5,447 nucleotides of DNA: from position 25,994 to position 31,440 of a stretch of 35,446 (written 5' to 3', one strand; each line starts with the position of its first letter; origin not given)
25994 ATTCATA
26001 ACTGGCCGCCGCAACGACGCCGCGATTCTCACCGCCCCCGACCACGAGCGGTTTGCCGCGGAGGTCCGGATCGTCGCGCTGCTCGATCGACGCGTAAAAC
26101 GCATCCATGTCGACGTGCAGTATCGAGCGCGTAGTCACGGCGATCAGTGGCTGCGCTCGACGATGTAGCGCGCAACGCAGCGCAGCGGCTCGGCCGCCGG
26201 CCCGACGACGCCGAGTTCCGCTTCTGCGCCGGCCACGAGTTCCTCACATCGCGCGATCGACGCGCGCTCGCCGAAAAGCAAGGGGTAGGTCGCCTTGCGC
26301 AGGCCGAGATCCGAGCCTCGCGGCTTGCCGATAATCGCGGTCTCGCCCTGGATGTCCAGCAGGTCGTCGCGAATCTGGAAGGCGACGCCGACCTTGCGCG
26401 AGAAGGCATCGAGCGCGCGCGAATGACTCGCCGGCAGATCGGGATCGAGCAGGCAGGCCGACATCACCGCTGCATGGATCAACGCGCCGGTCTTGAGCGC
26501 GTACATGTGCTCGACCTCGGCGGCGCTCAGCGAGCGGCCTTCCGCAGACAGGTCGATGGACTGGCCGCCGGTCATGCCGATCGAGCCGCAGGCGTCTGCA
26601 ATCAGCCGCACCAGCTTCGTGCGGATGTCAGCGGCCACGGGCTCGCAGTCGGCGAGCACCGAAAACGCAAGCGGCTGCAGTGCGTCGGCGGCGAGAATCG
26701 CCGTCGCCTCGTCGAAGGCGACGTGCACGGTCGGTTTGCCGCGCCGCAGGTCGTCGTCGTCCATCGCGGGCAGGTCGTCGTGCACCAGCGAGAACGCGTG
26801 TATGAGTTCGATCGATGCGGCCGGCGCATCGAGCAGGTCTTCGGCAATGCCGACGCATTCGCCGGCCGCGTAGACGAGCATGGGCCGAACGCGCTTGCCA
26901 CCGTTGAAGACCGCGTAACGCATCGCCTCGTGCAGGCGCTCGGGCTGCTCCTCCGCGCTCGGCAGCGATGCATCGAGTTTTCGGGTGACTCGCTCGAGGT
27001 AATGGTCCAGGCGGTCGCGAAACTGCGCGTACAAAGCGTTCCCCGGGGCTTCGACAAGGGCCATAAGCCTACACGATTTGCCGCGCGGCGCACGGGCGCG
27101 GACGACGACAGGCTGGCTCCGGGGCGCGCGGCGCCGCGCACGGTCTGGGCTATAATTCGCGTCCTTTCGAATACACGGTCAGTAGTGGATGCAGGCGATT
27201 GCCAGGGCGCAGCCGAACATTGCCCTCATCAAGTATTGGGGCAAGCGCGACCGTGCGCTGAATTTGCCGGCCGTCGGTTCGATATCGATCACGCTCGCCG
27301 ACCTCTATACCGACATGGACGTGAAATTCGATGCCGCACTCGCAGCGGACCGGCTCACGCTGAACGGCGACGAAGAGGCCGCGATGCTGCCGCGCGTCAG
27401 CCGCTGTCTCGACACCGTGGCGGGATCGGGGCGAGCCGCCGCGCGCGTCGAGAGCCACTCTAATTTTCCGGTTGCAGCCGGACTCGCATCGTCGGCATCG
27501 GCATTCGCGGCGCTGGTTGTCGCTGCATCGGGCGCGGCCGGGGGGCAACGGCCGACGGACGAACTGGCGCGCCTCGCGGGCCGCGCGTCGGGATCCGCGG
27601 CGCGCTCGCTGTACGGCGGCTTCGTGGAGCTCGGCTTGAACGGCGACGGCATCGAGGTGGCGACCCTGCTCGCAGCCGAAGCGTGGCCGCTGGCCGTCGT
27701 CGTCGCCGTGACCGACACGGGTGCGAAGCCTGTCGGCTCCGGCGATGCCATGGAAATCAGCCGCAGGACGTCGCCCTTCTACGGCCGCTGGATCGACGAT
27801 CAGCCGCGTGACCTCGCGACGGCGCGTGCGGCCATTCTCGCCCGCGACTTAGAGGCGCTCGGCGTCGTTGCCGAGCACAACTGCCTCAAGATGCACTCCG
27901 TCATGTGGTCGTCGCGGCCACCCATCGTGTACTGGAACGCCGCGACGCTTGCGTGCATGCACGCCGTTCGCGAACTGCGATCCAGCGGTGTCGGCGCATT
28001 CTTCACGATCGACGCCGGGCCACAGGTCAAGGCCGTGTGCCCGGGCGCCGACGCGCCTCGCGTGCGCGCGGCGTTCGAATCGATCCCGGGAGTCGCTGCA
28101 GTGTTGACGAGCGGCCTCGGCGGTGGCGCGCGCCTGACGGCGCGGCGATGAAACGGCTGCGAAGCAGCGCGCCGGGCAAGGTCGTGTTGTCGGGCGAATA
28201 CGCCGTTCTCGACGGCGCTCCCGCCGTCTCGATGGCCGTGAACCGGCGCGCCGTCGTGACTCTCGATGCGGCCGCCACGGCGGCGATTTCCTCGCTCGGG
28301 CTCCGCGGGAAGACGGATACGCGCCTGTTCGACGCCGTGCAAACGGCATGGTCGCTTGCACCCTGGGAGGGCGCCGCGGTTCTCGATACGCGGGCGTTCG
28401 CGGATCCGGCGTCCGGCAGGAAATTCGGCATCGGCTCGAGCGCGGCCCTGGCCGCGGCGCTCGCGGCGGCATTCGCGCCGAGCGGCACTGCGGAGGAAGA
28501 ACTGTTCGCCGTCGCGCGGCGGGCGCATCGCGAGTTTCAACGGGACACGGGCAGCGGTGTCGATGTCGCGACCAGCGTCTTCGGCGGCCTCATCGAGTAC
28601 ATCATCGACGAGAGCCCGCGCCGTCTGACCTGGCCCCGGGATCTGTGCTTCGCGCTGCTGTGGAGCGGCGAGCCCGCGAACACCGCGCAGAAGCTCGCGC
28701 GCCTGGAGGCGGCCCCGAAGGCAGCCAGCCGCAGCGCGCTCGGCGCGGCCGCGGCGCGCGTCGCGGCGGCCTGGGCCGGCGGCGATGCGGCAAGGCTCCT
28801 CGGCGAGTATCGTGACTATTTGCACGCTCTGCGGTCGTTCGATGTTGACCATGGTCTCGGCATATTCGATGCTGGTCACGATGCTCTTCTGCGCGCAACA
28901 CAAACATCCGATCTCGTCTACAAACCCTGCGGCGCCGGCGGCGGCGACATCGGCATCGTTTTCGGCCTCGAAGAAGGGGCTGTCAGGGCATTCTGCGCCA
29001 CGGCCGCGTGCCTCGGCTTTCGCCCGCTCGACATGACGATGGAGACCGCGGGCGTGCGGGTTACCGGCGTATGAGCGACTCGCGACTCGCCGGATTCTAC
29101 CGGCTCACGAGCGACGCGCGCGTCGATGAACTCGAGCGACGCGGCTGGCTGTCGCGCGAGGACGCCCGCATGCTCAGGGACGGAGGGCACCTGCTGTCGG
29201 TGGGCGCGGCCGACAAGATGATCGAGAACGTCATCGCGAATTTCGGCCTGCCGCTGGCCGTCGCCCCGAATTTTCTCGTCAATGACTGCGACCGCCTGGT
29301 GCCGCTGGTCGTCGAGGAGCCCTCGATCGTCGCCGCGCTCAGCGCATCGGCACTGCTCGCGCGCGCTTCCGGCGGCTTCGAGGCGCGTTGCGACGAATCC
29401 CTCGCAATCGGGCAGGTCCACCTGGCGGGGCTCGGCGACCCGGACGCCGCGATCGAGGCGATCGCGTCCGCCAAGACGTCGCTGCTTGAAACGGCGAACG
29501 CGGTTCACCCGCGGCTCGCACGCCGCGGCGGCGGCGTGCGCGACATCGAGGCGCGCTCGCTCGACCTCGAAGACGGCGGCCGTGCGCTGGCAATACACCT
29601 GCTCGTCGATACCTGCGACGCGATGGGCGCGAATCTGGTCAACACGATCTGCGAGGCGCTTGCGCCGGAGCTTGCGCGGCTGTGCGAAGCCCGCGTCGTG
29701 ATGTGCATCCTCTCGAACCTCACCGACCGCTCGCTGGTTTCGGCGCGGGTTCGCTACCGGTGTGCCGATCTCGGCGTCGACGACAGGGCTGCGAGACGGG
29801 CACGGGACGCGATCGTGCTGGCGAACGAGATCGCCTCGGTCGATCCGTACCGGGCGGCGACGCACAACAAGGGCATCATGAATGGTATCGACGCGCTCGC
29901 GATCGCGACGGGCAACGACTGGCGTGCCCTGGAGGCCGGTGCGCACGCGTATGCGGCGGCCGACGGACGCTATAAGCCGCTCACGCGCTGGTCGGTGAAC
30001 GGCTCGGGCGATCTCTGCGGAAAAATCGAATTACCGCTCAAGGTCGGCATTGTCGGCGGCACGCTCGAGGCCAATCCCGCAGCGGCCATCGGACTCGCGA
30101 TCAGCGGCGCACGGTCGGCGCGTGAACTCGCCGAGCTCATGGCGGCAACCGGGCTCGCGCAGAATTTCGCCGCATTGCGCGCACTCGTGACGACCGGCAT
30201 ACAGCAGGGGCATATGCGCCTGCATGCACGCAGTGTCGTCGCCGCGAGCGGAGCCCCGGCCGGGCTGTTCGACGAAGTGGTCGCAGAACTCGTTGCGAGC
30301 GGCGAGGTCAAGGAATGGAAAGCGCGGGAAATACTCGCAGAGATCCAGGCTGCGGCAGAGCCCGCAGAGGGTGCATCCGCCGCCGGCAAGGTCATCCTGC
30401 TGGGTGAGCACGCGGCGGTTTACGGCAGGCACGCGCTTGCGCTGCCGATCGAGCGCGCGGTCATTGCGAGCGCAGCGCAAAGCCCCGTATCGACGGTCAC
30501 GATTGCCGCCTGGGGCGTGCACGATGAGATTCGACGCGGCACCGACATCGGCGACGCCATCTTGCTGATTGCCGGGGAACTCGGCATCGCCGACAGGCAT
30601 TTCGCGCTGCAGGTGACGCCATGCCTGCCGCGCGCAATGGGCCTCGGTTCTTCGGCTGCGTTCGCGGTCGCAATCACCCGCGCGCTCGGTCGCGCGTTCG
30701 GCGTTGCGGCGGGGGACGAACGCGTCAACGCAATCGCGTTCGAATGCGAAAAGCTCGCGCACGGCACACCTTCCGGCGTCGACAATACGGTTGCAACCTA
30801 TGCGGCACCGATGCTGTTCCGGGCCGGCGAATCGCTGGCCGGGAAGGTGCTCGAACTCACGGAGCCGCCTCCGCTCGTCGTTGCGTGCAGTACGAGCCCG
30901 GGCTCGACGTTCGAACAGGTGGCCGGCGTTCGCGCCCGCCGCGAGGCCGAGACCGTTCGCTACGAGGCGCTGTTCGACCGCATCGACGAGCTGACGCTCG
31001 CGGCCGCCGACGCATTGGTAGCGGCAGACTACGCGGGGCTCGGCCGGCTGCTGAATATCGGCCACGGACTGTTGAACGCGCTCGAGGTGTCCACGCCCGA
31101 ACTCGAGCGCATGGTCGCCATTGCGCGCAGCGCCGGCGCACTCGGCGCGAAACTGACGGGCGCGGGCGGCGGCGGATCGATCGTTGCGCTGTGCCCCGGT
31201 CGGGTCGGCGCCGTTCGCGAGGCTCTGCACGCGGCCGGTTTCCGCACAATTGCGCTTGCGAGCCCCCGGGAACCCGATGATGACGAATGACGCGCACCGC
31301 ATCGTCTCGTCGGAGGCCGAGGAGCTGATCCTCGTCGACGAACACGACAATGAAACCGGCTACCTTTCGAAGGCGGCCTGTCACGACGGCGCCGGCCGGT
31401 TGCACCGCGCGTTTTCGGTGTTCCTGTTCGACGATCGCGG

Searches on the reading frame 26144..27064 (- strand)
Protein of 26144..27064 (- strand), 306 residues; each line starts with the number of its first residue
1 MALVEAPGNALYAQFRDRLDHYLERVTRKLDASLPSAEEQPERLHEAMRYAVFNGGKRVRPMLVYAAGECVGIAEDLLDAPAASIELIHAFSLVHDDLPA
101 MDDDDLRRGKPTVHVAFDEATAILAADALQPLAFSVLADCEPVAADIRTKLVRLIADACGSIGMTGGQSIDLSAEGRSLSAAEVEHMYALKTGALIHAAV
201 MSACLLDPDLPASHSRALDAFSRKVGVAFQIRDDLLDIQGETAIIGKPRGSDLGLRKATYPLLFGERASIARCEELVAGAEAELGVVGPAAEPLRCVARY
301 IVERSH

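Call 65: search_protein_families(library=pfam, proteins=[window:26144-27064:-], max_evalue=0.00001)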
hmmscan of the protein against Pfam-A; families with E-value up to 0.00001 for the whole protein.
window:26144-27064:- (306 aa): 1 family
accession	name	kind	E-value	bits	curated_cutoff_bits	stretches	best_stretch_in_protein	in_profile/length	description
PF00348.22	polyprenyl_synt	-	3e-53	181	27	1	42-267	2-220/251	Polyprenyl synthetase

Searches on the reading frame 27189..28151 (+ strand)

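Call 65: search_protein_families(library=pfam, proteins=[window:27189-28151:+], max_evalue=0.00001)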
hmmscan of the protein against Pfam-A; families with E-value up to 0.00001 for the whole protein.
window:27189-28151:+ (320 aa): 3 families
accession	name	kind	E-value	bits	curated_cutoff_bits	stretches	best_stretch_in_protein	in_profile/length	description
PF22700.2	MVD-like_N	-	5.9e-48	162.9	27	1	7-148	1-146/157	Diphosphomevalonate decarboxylase-like N-terminal domain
PF18376.6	MDD_C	-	5e-12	46.5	23.2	1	170-281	1-115/186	Mevalonate 5-diphosphate decarboxylase C-terminal domain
PF00288.32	GHMP_kinases_N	-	7.4e-09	36.2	22.3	1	79-138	15-71/87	GHMP kinases N terminal domain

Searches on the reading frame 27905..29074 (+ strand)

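Call 65: search_protein_families(library=pfam, proteins=[window:27905-29074:+], max_evalue=0.00001)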
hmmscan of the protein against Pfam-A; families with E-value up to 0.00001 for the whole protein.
window:27905-29074:+ (389 aa): 1 family
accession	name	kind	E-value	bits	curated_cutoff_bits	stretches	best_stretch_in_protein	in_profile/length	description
PF00288.32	GHMP_kinases_N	-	1.4e-07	32.1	22.3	1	173-228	29-87/87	GHMP kinases N terminal domain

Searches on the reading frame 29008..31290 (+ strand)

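Call 65: search_protein_families(library=pfam, proteins=[window:29008-31290:+], max_evalue=0.00001)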
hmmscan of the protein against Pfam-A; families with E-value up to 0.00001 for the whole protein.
window:29008-31290:+ (760 aa): 3 families
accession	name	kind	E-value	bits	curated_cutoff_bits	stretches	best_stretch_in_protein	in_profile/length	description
PF00368.23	HMG-CoA_red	-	4.4e-97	325.8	27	1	43-407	4-368/368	Hydroxymethylglutaryl-coenzyme A reductase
PF08544.19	GHMP_kinases_C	-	3.7e-15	56.5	21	1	667-743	2-82/85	GHMP kinases C terminal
PF00288.32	GHMP_kinases_N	-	2.7e-13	50.4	22.3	1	518-598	7-84/87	GHMP kinases N terminal domain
